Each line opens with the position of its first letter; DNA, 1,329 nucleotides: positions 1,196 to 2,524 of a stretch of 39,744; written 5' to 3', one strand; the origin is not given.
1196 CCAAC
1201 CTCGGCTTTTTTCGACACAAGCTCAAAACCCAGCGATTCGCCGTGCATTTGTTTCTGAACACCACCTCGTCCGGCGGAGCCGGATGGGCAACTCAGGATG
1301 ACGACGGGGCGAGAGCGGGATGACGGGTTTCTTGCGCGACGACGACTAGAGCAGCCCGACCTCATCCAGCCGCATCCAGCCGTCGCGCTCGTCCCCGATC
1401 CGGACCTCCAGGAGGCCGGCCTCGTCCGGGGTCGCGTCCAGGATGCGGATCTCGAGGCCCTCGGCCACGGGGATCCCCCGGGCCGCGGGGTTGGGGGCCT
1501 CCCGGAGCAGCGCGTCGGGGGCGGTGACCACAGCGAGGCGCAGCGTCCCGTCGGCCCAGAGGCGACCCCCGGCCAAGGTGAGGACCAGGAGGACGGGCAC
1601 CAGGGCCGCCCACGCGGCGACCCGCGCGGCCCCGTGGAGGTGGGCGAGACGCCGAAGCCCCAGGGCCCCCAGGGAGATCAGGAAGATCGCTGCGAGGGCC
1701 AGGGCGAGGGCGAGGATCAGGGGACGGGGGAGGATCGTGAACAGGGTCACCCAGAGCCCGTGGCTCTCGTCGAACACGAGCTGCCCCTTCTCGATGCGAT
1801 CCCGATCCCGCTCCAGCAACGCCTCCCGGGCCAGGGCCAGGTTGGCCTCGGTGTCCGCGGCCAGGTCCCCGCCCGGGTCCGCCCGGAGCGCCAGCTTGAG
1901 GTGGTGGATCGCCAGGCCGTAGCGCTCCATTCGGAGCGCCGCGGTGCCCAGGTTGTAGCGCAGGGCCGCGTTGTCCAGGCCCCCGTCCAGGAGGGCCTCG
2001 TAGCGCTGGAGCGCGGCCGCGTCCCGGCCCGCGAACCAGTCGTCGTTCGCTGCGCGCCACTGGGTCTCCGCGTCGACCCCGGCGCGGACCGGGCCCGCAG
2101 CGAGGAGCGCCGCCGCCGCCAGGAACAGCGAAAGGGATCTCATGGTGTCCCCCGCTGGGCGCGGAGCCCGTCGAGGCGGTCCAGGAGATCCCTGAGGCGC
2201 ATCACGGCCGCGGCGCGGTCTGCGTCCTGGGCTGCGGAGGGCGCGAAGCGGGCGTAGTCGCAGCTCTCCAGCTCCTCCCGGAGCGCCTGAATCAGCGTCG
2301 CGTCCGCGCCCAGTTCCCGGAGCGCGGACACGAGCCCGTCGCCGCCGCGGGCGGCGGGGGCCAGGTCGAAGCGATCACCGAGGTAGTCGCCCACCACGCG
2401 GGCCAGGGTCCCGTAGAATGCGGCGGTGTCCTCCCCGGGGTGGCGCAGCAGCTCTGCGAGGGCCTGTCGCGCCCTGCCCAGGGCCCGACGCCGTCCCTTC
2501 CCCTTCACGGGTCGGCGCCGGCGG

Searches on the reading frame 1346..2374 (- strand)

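Call 21: search_protein_families(library=pfam, proteins=[window:1346-2374:-], max_evalue=0.001)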
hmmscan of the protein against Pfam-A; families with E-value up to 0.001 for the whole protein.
window:1346-2374:- (342 aa): 1 family
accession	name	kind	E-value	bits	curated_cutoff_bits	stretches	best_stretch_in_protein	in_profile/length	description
PF13432.12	TPR_16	-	0.00035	21.4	32.7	1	108-169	3-64/65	Tetratricopeptide repeat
